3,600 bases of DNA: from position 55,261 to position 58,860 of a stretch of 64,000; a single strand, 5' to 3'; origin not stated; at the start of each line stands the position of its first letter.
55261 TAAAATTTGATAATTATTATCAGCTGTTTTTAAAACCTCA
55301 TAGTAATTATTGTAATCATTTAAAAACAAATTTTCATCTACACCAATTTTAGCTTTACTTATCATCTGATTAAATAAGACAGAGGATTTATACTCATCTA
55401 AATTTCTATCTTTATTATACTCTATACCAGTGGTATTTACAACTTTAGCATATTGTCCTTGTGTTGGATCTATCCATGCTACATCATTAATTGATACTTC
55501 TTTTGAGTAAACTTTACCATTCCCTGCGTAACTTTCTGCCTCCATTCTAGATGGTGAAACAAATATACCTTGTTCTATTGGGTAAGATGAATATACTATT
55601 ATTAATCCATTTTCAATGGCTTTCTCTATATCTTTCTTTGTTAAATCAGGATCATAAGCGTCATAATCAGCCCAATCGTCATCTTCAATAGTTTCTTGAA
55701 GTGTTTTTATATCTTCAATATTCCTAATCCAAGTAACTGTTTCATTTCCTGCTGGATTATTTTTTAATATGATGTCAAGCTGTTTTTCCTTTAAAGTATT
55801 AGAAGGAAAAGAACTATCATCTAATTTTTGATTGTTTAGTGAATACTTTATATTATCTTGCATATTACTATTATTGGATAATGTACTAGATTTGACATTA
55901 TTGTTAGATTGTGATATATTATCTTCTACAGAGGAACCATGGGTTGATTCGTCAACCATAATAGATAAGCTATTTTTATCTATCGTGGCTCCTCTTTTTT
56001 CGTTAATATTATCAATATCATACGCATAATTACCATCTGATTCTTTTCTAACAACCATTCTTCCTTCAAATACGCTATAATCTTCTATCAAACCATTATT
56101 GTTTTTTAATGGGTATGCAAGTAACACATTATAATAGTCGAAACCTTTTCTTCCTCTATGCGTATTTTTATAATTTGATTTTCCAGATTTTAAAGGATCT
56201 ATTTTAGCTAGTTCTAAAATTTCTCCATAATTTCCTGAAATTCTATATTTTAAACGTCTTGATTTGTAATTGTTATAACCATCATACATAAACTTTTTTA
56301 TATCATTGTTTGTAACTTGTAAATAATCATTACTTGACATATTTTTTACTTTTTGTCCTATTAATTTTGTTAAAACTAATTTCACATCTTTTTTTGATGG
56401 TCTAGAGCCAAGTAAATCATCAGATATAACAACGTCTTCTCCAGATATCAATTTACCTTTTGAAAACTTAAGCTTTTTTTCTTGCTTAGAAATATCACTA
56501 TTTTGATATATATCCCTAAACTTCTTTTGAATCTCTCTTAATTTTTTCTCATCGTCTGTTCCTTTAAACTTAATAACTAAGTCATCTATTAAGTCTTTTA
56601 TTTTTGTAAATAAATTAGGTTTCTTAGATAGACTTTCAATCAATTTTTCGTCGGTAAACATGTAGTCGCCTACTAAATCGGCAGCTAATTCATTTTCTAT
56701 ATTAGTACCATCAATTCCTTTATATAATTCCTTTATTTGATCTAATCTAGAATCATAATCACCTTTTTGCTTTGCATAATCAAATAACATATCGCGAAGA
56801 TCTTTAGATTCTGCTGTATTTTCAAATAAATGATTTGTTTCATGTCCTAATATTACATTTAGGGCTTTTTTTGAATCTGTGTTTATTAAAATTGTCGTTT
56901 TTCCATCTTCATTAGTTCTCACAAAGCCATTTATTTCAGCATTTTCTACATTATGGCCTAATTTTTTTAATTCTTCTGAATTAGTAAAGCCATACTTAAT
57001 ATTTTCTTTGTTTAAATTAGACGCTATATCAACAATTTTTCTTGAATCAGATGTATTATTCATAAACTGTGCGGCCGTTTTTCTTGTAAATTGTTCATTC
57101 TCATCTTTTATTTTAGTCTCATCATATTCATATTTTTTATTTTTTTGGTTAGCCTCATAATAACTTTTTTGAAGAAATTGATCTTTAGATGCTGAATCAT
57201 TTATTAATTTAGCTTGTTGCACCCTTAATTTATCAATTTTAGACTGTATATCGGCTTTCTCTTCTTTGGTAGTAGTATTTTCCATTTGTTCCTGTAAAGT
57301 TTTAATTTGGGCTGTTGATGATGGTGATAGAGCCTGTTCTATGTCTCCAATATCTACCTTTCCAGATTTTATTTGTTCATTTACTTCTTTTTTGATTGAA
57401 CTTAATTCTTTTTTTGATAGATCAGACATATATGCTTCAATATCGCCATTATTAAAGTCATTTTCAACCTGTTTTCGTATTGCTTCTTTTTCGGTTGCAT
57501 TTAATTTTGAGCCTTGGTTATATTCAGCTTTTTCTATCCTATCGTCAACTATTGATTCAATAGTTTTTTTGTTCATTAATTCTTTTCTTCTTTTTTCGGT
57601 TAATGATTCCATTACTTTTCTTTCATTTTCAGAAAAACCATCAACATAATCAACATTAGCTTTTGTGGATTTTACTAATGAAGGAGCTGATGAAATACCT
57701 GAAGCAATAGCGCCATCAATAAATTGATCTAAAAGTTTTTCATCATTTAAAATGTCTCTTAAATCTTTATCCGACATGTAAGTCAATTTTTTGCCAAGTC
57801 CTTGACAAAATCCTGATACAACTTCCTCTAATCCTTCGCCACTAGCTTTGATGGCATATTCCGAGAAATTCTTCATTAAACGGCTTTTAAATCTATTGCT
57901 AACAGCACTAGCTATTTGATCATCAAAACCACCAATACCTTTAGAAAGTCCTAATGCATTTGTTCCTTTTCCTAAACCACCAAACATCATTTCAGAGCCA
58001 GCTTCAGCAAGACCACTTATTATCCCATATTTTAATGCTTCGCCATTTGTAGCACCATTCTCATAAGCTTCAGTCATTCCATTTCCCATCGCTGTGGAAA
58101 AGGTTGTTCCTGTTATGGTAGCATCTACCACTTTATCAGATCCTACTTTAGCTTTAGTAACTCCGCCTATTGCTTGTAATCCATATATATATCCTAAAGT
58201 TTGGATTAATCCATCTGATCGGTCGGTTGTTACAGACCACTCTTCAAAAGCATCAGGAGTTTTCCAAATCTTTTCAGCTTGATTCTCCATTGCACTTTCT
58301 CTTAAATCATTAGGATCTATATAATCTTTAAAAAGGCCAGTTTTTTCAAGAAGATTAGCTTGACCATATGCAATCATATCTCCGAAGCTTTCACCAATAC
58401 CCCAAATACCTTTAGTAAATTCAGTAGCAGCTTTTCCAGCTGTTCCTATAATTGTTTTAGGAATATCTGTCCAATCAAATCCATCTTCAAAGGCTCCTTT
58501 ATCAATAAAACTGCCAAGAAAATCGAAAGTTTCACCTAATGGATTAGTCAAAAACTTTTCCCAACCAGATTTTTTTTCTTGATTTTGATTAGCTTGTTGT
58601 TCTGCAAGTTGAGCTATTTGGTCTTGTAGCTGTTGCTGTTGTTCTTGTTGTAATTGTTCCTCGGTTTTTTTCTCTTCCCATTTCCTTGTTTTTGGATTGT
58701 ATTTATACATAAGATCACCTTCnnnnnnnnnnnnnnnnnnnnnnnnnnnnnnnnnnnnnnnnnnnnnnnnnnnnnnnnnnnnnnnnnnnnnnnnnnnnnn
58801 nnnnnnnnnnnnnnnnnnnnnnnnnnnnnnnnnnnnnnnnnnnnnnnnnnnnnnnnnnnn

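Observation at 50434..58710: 2758-aa single-ORF virion protein with a zincin HExxH module: polyvalent injected effector fused to an ejection-protein scaffold?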

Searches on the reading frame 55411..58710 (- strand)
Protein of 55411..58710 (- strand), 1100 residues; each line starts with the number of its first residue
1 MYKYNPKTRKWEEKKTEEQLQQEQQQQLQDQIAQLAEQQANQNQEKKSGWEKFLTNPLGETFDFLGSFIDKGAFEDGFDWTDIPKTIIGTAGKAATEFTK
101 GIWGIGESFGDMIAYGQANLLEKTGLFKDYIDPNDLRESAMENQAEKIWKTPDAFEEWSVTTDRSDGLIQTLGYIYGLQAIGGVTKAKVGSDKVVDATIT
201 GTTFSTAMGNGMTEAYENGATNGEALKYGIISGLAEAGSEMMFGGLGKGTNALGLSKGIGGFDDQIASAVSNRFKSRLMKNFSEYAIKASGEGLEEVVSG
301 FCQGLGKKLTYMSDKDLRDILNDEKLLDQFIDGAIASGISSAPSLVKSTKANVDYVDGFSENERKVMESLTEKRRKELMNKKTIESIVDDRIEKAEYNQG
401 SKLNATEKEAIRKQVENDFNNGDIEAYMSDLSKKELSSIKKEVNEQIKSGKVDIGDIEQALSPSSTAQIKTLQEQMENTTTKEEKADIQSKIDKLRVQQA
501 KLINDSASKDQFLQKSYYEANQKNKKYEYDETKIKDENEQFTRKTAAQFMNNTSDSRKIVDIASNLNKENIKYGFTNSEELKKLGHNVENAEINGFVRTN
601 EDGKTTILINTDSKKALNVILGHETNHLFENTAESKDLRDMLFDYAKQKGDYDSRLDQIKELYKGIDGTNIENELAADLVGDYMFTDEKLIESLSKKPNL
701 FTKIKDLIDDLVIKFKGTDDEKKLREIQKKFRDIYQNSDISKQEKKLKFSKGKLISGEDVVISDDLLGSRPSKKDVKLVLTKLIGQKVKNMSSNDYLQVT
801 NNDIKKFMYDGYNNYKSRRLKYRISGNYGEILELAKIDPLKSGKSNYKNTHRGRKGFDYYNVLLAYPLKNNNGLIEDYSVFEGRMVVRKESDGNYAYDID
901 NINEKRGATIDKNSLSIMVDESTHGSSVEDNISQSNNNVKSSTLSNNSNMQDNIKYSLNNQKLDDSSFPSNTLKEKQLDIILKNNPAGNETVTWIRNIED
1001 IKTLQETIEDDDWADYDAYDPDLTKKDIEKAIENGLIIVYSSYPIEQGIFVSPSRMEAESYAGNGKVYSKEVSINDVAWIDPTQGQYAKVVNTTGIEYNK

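Call 77: predict_structure(alignment_id=A4)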
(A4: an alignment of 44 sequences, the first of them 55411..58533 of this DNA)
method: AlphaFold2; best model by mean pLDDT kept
length: 1041 residues; sequences in the alignment: 44
mean_pLDDT: 68.1   pTM: 0.47
mean pLDDT of the five models: 68.1, 65.2, 65.0, 62.3, 62.0
residues with pLDDT >= 90: 268; 70-90: 306; 50-70: 200; < 50: 267
segments of 3 or more residues with pLDDT < 50: 1-6, 123-136, 185-202, 233-235, 274-282, 688-716, 731-740, 749-821, 823-825, 835-911, 1035-1041
pLDDT, mean of each block of 10 residues (from residue 1): 45 70 60 64 68 72 70 80 75 79 65 54 42 50 70 79 78 68 43 33 53 63 61 52 64 63 51 48 60 79 94 94 94 96 94 96 84 90 91 93 95 97 97 94 87 91 92 92 96 89 83 92 86 82 89 81 76 80 89 87 80 88 76 75 71 56 65 72 61 30 28 46 56 37 52 35 21 21 25 31 41 40 49 49 37 27 25 27 28 34 34 84 74 75 92 81 90 96 93 94 89 97 93 52 35
secondary structure, 60 per line:
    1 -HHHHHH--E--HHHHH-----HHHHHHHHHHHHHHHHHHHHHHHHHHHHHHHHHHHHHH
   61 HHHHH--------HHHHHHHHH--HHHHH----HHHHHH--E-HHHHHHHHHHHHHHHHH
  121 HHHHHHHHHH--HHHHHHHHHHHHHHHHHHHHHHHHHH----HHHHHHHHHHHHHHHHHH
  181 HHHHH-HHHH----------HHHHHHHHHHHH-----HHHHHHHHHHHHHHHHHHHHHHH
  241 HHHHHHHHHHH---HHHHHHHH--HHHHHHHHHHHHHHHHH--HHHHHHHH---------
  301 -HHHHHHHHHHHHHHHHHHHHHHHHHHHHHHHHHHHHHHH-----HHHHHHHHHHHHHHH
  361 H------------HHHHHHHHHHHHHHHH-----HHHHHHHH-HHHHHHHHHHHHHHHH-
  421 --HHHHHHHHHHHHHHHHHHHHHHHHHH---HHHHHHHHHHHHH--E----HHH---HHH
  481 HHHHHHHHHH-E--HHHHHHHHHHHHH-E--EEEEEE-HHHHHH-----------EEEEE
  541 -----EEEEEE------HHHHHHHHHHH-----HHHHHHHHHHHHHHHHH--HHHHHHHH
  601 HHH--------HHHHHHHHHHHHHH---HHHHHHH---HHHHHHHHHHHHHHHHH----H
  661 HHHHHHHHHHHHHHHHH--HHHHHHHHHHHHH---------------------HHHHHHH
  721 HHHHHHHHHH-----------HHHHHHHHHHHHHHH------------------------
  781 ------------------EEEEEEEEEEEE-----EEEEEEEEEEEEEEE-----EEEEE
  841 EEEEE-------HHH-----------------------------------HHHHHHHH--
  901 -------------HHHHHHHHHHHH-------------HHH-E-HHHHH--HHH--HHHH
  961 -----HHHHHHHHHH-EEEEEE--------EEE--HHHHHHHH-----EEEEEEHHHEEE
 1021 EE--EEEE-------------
elements in order (helices of 4 or more, strands of 3 or more residues): H2-7 H13-17 H23-65 H74-82 H85-89 H94-99 H104-130 H133-158 H163-185 H187-190 H201-212 H218-251 H255-262 H265-281 H284-291 H302-340 H346-361 H374-389 H395-402 H404-419 H423-448 H452-464 H478-490 H495-507 E512-517 H519-524 E536-540 E546-551 H558-568 H574-590 H593-603 H612-625 H629-635 H639-655 H660-677 H680-692 H714-730 H742-756 E799-810 E816-830 E836-845 H891-898 H914-925 H945-949 H957-960 H966-975 E977-982 E991-993 H996-1003 E1009-1014 E1018-1022 E1025-1028

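Call 79: search_protein_families(library=pfam, alignment_id=A4, max_evalue=0.01)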
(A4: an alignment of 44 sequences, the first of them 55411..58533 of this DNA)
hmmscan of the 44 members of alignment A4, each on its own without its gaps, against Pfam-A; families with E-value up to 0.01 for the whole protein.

A. member 1, window:55411-58533:- (1041 aa): 0 families

B. families by the number of members that match (of 44 scanned): 7 families
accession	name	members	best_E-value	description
PF14265.11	DUF4355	2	0.00025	Capsid assembly scaffolding protein Gp46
PF14523.12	Syntaxin_2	1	0.00033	Syntaxin-like protein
PF04426.17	Bul1_C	1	0.0024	Bul1 C terminus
PF04888.17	SseC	1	0.0043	Secretion system effector C (SseC) like family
PF14891.12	Peptidase_M91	1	0.0083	Effector protein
PF01975.23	SurE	1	0.0091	Survival protein SurE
PF05163.17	DinB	1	0.0091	DinB family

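Call 80: fold_search(model_id=the predicted structure, library=pdb)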
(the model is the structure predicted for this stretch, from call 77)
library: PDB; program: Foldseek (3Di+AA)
matches with E <= 10: 148; with E <= 0.001: 0
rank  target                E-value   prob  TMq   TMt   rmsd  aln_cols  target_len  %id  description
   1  8bwy_A                2.2e-01  0.05  0.05  0.02  61.3       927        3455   12  In situ outer dynein arm from Chlamydomonas reinhardtii in a pre-power stroke state (released 2023-05-10)
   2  4uxe_A                7.0e-01  0.15  0.04  0.08  21.3       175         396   16  Crystal structure of the carboxy-terminal region of the bacteriophage T4 proximal long tail fibre protein gp34, P21 se (released 2015-08-19)
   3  5cwp                  8.0e-01  0.12  0.06  0.17  17.5       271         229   11  Crystal structure of de novo designed helical repeat protein DHR79 (released 2015-12-16)
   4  7m22_D                1.1e+00  0.21  0.04  0.21  26.6       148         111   12  Cryo-EM structure of the HCMV pentamer bound by human neuropilin 2 (released 2021-08-11)
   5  4c9q_A                1.2e+00  0.13  0.10  0.22  16.0       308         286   11  Structure of yeast mitochondrial ADP/ATP carrier isoform 3 inhibited by carboxyatractyloside (P21 crystal form) (released 2014-01-22)
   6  9qvm_N                1.2e+00  0.06  0.06  0.08  24.3       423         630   10  Cryo-EM reconstruction of the NEDD1 anchor protein and CDK5RAP2 bound to the gamma-tubulin ring complex (released 2025-05-21)
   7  9exk                  1.4e+00  0.04  0.08  0.08  31.1       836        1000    9  Scalable protein design using hallucination in a relaxed sequence space (released 2024-10-16)
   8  3aq0_H                1.7e+00  0.10  0.07  0.18  20.8       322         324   16  Ligand-bound form of Arabidopsis medium/long-chain length prenyl pyrophosphate synthase (surface polar residue mutant) (released 2011-01-19)
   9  7t4q_D                1.8e+00  0.25  0.04  0.18  26.6       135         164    8  CryoEM structure of the HCMV Pentamer gH/gL/UL128/UL130/UL131A in complex with neutralizing fabs 2C12, 7I13 and 13H11 (released 2022-03-23)
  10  5vod_D                1.8e+00  0.14  0.03  0.15  27.3       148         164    9  Crystal structure of HCMV Pentamer in complex with neutralizing antibody 9I6 (released 2017-07-05)
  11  3apz_B                1.8e+00  0.11  0.08  0.20  16.9       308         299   12  Apo form of Arabidopsis medium/long-chain length prenyl pyrophosphate synthase (released 2011-01-19)
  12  7zds_C                1.8e+00  0.06  0.07  0.11  23.7       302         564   11  IF(apo/as isolated) conformation of CydDC mutant (E500Q.C) (Dataset-18) (released 2023-04-19)
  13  7uw9_g                1.9e+00  0.08  0.05  0.22  22.1       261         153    9  Citrus V-ATPase State 1, H in contact with subunit a (released 2022-07-06)
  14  9m0d_R                1.9e+00  0.08  0.06  0.16  20.2       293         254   12  Cryo-EM structure of neurotensin receptor 1 in complex with beta-arrestin 1 (released 2025-04-09)
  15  7kbb_D                2.0e+00  0.14  0.03  0.15  27.4       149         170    9  Cryo-EM structure of the HCMV pentamer bound by Fabs 2-18 and 8I21 (released 2021-08-11)
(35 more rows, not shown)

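Call 99: search_protein_families(library=ncbifam, proteins=[window:55411-58710:-], max_evalue=1)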
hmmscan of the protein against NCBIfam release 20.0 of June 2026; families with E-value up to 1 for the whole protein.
window:55411-58710:- (1100 aa): 1 family
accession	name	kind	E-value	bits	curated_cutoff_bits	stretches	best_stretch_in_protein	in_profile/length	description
NF041624.1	isoafr_syn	equivalog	0.034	13.4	500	1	642-739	50-147/351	isoafricanol synthase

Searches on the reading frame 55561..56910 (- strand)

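Call 12: search_protein_families(library=pfam, proteins=[window:55561-56910:-], max_evalue=5)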
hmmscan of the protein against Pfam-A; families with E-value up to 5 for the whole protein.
window:55561-56910:- (450 aa): 1 family
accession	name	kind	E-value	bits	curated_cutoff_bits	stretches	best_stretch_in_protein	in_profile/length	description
PF18798.6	LPD3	-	0.0029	18.2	27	1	173-255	7-89/114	Large polyvalent protein-associated domain 3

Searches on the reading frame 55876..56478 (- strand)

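Call 93: search_protein_families(library=pfam, proteins=[window:55876-56478:-], max_evalue=1)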
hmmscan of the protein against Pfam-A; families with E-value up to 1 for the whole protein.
seq(201 aa): 1 family
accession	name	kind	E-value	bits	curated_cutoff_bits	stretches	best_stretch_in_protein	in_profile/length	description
PF18798.6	LPD3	-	0.00055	20.6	27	1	29-111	7-89/114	Large polyvalent protein-associated domain 3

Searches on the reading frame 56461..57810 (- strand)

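Call 12: search_protein_families(library=pfam, proteins=[window:56461-57810:-], max_evalue=5)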
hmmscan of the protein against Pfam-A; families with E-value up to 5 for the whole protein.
window:56461-57810:- (450 aa): 1 family
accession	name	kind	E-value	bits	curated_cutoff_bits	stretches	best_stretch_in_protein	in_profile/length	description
PF13270.11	CCDC28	-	0.031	15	25.6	1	114-180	12-77/88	Coiled-coil domain-containing protein 28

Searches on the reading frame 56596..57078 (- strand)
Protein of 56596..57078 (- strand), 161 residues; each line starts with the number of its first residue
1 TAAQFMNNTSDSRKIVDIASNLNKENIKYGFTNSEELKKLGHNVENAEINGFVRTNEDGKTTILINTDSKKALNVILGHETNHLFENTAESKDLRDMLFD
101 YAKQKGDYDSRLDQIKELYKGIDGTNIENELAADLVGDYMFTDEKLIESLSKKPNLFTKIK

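Call 84: search_solved_structures(query=A6, max_evalue=10, show_alignments=3)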
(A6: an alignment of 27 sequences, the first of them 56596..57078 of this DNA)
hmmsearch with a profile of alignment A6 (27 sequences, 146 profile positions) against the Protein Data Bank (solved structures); distinct sequences matched with E-value up to 10: 1.
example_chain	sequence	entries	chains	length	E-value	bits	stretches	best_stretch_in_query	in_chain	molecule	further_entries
6dkm_B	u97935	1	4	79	0.12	15.7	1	87-128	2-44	DHD131_B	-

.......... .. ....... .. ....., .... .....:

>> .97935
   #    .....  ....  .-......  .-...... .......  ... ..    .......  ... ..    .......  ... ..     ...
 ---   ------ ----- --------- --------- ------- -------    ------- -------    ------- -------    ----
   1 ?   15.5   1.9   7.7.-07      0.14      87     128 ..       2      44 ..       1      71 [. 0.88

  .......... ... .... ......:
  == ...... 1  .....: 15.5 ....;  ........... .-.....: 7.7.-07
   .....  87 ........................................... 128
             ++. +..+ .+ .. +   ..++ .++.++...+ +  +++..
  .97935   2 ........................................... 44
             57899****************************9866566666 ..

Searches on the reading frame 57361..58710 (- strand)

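Call 12: search_protein_families(library=pfam, proteins=[window:57361-58710:-], max_evalue=5)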
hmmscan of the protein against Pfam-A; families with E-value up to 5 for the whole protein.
window:57361-58710:- (450 aa): 2 families
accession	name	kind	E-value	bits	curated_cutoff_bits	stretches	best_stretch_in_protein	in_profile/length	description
PF00989.32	PAS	-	0.3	11.6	22.6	1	367-395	30-57/113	PAS fold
PF04381.17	RdgC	-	2.4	7.8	25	1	372-417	66-111/298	Putative exonuclease, RdgC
